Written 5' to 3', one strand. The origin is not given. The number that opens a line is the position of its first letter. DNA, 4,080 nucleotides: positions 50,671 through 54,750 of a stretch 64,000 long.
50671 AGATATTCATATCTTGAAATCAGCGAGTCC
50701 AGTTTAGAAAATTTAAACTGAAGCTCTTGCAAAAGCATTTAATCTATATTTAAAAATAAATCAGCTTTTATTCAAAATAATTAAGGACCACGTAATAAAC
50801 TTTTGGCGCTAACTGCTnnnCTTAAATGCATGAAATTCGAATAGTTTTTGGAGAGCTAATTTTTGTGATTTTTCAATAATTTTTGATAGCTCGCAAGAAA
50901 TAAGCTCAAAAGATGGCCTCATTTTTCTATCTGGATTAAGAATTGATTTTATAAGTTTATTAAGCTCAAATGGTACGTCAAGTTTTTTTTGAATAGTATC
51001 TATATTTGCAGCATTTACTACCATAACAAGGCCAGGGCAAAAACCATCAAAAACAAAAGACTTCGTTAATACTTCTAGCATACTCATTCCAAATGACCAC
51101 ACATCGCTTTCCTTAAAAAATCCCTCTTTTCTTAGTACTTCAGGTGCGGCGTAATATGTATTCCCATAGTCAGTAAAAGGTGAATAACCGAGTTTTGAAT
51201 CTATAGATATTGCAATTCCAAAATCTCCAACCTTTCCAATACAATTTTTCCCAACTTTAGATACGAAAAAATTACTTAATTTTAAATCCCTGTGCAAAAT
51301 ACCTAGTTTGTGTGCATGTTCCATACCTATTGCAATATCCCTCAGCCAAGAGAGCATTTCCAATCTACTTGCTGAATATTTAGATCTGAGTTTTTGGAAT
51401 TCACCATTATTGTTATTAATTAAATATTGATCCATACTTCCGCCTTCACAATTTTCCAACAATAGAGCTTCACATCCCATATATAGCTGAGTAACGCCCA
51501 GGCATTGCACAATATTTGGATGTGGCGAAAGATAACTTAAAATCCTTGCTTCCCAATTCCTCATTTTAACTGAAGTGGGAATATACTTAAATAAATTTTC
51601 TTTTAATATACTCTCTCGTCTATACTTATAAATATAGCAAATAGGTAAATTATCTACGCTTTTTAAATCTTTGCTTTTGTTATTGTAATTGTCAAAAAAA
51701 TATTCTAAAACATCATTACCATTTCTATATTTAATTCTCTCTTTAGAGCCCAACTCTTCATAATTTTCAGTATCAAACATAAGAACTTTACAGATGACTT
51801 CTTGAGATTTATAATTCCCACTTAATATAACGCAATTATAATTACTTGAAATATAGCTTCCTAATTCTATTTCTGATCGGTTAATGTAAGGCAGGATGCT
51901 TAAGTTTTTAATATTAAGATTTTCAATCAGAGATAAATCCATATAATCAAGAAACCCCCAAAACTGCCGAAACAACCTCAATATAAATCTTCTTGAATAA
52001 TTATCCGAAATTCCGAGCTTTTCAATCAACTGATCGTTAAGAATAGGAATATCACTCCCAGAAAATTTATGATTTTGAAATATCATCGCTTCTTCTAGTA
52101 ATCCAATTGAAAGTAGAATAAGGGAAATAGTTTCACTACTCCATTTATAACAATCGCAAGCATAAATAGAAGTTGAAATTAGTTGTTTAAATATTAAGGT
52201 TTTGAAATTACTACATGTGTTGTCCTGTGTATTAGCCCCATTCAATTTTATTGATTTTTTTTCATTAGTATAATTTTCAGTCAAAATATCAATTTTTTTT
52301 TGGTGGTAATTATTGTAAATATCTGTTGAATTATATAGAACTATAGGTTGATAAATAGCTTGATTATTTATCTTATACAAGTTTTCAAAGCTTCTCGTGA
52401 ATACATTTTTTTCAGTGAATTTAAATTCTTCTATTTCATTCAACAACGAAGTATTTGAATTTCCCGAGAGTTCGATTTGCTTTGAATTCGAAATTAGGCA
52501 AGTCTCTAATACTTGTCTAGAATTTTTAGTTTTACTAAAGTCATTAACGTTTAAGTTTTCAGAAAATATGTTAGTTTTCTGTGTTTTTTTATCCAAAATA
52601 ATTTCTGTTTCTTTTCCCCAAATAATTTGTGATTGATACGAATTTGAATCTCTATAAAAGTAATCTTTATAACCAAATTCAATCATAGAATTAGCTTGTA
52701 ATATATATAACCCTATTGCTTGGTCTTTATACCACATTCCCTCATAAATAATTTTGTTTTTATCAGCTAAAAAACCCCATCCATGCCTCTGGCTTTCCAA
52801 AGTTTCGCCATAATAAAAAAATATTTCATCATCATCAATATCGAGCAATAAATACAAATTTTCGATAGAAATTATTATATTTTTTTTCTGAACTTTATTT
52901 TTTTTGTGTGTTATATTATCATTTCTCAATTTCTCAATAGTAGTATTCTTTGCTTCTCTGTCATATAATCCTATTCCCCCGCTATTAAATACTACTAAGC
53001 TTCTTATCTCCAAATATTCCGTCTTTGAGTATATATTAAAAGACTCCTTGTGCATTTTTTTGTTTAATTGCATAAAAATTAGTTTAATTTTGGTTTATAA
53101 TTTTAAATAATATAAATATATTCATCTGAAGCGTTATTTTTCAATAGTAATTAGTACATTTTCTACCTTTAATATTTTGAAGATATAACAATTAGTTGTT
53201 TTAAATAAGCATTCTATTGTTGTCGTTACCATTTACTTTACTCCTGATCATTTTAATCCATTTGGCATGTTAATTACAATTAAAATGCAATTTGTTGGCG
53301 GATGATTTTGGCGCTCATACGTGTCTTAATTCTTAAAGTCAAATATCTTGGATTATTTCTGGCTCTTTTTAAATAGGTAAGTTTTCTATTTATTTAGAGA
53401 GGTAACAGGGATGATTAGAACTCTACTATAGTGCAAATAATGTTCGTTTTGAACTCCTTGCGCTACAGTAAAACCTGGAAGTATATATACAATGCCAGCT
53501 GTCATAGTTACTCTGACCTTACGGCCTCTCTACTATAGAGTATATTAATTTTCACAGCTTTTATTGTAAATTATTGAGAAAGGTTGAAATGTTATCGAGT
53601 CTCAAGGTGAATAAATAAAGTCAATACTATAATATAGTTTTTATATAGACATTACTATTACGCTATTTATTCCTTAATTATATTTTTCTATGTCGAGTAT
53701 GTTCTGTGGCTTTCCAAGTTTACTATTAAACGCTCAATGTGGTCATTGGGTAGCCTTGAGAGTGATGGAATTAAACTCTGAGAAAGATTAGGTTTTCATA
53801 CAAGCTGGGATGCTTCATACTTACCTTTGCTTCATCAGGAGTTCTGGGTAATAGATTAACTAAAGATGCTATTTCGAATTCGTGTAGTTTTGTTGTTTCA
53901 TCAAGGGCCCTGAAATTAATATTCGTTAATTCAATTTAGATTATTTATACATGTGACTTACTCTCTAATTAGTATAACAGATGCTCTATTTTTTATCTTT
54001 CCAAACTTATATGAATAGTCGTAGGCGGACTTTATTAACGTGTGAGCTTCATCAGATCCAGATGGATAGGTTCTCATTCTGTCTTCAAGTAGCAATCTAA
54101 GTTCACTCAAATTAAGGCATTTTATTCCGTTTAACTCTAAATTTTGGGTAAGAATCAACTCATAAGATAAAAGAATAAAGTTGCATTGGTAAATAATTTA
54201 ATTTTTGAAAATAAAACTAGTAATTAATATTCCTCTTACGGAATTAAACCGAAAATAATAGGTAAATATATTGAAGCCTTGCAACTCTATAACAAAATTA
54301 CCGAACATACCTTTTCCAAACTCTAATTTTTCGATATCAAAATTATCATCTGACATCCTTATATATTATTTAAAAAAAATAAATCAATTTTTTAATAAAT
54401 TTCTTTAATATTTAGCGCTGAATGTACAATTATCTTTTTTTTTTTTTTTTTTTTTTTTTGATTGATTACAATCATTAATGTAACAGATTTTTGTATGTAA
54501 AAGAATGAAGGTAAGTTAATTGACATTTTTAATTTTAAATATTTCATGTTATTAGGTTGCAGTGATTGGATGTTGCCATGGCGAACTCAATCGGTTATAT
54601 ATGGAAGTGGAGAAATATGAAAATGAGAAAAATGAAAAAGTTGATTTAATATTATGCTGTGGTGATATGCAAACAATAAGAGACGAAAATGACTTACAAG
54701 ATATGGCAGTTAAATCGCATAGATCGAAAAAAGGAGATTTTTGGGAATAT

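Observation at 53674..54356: Unannotated four-exon RPB4-like gene whose best model requires two single-base frame corrections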

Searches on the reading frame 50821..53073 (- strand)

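Call 25: search_protein_families(library=pfam, proteins=[window:50821-53073:-], max_evalue=0.001)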
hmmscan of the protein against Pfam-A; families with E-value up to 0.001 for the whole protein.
window:50821-53073:- (751 aa): 2 families
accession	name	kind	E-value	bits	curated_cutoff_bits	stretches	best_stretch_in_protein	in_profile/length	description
PF00069.31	Pkinase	-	7.1e-31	108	31.7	1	507-724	47-256/263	Protein kinase domain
PF07714.23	PK_Tyr_Ser-Thr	-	9.1e-30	104.2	23.1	1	508-728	51-257/258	Protein tyrosine and serine/threonine kinase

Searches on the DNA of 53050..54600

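Call 15: search_rna_families(source=window, start=53050, end=54600, threshold=evalue, max_evalue=1, show_alignments=2)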
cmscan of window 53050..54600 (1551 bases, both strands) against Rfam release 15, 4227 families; matches with E-value up to 1: 1.
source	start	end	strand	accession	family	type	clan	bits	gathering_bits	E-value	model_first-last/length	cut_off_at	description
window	53485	53516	+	RF02476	GlsR7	Gene; snRNA; snoRNA; CD-box;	-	19.5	75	0.18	25-55/59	no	Small nucleolar RNA GlsR7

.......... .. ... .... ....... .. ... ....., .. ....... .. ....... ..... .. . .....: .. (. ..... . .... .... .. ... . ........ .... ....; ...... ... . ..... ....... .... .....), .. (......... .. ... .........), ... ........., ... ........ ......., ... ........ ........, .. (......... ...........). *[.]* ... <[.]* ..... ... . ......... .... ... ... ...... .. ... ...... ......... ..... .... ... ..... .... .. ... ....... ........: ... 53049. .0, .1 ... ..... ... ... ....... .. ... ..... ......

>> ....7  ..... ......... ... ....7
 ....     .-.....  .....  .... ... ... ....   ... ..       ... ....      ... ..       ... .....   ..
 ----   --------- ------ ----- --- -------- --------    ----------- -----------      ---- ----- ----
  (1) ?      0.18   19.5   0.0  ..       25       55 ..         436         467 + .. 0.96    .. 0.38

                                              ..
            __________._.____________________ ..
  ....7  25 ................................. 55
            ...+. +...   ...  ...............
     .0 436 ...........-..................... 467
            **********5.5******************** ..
